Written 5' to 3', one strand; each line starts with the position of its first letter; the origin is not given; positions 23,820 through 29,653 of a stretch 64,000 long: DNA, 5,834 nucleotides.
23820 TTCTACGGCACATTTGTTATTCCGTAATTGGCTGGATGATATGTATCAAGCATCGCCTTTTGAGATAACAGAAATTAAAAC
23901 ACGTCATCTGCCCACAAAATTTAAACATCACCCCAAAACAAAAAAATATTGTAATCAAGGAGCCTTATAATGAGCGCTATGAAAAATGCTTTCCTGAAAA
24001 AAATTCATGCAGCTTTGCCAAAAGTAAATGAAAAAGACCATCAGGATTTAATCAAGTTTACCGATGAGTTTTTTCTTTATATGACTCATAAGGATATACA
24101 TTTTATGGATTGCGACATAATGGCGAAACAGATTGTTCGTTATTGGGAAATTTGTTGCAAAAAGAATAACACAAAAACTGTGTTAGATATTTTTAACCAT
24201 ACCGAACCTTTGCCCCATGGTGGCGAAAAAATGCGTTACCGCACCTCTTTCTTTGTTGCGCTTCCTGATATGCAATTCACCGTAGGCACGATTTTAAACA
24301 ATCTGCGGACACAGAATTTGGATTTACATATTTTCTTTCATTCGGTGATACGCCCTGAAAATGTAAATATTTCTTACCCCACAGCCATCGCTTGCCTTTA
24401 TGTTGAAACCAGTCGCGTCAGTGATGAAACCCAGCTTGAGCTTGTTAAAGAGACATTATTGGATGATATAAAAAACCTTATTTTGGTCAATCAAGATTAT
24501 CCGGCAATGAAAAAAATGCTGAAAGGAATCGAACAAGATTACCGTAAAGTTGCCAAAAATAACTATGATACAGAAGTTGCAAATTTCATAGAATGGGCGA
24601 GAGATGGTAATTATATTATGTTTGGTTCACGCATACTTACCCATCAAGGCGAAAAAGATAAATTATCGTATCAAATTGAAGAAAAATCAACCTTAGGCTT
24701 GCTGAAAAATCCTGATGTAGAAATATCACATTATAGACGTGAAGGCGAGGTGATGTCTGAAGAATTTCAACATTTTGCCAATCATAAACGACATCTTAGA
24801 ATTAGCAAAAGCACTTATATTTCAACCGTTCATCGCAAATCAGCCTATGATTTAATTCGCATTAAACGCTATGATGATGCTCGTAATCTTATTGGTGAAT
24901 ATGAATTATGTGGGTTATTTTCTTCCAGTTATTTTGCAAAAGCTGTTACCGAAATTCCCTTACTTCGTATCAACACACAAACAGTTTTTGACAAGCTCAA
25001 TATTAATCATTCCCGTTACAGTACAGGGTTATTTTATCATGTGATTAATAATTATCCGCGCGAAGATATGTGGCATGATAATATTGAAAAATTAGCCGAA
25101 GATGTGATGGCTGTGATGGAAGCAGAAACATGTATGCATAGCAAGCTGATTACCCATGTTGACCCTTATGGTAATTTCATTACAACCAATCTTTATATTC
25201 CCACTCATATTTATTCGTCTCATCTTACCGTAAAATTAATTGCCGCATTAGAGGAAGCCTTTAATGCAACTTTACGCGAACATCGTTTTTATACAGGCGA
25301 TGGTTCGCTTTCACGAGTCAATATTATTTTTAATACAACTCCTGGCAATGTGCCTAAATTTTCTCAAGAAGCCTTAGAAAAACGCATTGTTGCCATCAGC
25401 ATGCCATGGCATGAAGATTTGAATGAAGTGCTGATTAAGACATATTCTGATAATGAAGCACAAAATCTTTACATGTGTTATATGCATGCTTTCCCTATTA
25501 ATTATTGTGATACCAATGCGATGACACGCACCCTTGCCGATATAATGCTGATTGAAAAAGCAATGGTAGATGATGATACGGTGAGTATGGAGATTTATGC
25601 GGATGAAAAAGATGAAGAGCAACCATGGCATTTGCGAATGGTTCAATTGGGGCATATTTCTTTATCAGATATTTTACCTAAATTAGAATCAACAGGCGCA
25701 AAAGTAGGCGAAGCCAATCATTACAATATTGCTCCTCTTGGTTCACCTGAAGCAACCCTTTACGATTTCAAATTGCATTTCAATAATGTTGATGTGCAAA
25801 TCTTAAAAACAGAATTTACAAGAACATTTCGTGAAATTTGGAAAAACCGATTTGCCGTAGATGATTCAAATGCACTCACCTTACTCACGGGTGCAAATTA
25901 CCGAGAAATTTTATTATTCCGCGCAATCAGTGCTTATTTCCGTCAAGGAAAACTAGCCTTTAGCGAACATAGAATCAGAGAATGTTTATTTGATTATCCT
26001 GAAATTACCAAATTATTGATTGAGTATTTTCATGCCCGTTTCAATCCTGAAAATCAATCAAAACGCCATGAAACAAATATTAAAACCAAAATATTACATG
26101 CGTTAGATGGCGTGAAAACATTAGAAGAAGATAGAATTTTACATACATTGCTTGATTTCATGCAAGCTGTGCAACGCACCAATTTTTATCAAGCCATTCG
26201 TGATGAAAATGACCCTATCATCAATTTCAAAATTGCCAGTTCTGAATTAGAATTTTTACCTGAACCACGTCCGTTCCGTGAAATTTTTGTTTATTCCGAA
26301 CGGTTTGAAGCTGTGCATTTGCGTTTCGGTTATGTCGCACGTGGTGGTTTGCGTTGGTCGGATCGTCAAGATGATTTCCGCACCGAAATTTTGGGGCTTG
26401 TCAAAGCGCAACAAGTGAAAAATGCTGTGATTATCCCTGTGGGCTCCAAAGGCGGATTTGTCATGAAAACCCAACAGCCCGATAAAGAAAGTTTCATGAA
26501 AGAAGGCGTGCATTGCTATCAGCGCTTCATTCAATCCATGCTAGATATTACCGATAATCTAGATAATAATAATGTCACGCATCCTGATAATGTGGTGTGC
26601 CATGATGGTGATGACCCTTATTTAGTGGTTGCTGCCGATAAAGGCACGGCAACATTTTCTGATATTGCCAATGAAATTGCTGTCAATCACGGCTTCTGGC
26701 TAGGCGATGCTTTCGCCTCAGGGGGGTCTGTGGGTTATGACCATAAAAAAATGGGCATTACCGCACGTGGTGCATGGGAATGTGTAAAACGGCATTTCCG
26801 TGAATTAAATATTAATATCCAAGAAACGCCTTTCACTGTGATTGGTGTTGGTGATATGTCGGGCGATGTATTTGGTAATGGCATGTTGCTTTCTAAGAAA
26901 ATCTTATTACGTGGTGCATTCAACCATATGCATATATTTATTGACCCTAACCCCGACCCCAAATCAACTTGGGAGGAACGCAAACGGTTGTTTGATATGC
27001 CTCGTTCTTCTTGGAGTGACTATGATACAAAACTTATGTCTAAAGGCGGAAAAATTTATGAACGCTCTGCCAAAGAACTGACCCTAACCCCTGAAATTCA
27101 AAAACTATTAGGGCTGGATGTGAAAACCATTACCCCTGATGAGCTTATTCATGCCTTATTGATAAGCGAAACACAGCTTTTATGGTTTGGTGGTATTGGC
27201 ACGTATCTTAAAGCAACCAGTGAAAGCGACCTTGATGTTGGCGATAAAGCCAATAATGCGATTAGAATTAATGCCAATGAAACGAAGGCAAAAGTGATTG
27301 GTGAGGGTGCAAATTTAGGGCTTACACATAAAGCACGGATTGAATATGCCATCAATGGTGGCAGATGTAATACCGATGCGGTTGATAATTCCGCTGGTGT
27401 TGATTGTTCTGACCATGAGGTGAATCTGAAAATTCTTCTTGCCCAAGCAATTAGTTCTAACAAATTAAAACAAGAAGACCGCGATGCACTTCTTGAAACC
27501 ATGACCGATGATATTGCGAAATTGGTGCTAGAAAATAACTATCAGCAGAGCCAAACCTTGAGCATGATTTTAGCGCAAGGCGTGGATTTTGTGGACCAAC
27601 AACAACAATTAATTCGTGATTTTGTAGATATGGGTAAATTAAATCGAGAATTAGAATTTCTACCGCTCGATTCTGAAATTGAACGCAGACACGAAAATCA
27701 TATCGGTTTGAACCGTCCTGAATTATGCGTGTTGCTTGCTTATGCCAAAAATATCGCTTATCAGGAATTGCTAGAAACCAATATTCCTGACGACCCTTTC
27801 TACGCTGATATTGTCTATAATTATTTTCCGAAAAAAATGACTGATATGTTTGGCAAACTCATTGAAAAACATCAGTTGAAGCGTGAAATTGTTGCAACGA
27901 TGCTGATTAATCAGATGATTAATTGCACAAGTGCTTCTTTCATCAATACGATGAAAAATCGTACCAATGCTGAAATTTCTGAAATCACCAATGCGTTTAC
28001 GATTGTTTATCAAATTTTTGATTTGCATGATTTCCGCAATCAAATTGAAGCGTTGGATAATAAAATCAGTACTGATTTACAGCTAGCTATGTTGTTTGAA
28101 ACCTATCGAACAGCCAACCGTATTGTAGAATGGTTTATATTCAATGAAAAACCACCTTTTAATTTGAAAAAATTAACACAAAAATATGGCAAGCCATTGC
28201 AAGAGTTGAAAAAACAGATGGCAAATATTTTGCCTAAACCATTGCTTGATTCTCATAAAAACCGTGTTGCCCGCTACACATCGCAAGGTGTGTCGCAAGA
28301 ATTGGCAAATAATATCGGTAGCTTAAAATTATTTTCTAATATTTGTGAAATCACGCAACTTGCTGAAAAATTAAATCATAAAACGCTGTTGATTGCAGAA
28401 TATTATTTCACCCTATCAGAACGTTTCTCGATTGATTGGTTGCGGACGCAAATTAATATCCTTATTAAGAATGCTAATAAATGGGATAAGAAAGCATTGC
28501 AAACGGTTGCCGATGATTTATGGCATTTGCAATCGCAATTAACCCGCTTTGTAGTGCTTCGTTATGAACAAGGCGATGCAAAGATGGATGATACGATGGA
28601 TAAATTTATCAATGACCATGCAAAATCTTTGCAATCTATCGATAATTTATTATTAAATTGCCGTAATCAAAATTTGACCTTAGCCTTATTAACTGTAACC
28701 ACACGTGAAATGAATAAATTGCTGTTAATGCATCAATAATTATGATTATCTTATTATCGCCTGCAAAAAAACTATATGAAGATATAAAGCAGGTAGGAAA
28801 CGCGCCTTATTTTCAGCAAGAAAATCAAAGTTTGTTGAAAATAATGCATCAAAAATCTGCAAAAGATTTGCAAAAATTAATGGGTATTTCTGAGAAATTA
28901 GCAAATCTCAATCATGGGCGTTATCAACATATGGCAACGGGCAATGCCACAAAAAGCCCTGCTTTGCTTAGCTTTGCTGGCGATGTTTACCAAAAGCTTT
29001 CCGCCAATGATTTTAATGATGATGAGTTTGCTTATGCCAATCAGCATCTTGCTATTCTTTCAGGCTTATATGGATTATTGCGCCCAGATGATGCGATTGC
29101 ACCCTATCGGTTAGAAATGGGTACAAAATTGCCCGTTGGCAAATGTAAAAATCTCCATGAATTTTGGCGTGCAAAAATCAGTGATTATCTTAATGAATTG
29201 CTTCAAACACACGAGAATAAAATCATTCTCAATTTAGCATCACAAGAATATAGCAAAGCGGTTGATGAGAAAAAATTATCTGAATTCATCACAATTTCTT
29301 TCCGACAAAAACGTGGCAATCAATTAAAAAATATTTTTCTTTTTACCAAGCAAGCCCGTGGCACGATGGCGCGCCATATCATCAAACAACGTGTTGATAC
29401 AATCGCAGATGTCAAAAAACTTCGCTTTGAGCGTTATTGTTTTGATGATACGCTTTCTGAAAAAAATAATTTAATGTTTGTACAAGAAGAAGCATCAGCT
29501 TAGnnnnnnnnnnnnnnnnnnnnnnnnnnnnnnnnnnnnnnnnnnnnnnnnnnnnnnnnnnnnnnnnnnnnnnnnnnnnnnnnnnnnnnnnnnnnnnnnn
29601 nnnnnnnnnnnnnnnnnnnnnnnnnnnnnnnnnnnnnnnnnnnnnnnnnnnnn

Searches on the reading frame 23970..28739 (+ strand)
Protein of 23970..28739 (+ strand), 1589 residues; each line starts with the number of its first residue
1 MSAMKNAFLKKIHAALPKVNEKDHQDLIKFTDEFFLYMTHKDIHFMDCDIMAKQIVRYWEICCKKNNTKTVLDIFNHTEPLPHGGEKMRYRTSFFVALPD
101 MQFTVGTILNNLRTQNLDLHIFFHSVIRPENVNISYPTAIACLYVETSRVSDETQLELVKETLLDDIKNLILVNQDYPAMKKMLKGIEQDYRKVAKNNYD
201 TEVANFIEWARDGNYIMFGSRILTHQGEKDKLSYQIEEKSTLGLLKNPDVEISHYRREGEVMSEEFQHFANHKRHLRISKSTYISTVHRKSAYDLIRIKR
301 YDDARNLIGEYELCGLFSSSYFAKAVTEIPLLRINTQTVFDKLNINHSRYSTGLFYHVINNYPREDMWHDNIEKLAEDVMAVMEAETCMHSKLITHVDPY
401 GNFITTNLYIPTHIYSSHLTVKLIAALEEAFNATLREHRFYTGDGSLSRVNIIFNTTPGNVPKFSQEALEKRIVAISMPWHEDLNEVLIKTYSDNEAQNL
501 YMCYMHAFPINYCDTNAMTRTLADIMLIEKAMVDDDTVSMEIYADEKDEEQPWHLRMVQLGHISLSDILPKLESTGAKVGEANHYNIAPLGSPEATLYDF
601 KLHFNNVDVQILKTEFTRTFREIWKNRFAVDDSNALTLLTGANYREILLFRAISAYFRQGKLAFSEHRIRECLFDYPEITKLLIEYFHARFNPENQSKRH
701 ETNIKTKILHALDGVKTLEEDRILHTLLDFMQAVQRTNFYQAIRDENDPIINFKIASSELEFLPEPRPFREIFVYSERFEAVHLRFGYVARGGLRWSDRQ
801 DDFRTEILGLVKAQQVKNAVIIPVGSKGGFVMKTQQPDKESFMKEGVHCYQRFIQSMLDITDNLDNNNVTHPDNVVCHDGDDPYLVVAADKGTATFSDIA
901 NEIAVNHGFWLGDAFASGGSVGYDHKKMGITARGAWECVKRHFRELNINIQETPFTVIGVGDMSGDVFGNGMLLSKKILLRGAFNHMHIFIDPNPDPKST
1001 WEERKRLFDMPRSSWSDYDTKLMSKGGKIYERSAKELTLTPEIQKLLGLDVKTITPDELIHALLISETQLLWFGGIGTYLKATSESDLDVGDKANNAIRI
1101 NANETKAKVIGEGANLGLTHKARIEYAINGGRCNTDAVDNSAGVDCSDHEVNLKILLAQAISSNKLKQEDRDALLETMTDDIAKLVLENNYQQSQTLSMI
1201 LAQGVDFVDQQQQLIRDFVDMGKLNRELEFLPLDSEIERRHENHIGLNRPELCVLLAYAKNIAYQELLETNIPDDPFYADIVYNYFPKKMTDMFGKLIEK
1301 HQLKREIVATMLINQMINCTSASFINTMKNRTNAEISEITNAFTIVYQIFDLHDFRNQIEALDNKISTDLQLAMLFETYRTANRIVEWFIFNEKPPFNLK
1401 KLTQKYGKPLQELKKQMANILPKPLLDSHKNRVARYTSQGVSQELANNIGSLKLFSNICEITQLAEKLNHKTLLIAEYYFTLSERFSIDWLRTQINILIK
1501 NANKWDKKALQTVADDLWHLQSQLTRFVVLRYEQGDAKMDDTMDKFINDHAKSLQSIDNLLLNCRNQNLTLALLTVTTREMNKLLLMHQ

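Call 21: search_protein_families(library=pfam, proteins=[window:23970-28739:+], max_evalue=0.001)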
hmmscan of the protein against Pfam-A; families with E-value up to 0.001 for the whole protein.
window:23970-28739:+ (1589 aa): 8 families
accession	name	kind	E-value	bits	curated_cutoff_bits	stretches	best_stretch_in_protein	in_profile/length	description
PF05088.18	Bac_GDH_CD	-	1.6e-247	822.3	22.8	1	708-1199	2-496/497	Bacterial NAD-glutamate dehydrogenase, catalytic domain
PF21074.2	GDH_C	-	2.5e-90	303.5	26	1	1246-1582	3-338/339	Glutamate dehydrogenase, C-terminal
PF21078.2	GDH_HM3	-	1.5e-16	60.7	24.6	1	630-693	3-66/66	Glutamate dehydrogenase, helical motif 3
PF21076.3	GDH_ACT2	-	2.9e-13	50.7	22.8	1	392-481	1-90/90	Glutamate dehydrogenase, ACT2 domain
PF21077.3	GDH_ACT3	-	4.1e-09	36.5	22.2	1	538-607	2-72/80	Glutamate dehydrogenase, ACT3 domain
PF21073.2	GDH_HM1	-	2e-05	24.9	21.2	1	329-385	1-57/60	Glutamate dehydrogenase, helical motif 1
PF00208.27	ELFV_dehydrog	-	4.8e-05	23.6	23.4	1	1101-1196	128-220/241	Glutamate/Leucine/Phenylalanine/Valine dehydrogenase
PF21075.3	GDH_ACT1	-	0.00015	22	23.7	1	30-128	1-96/144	Glutamate dehydrogenase, ACT1 domain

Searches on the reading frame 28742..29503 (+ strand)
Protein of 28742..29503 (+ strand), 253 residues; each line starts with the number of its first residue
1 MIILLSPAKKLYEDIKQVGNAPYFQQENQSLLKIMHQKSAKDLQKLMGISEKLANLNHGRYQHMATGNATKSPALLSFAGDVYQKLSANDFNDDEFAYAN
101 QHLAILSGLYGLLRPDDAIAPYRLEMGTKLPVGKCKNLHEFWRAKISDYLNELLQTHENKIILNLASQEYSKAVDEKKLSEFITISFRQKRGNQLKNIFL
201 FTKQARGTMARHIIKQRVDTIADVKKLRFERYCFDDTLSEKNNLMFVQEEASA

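Call 63: search_protein_families(library=pfam, proteins=[window:28742-29503:+], max_evalue=0.00001)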
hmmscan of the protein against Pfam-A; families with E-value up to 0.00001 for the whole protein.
window:28742-29503:+ (253 aa): 2 families
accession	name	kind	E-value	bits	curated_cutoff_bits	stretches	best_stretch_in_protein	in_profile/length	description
PF03883.20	H2O2_YaaD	-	1.7e-79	267.1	29.6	1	1-236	1-234/236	Peroxide stress protein YaaA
PF21818.3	DUF6884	-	9e-08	32.8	30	1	99-180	36-112/135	Family of unknown function (DUF6884)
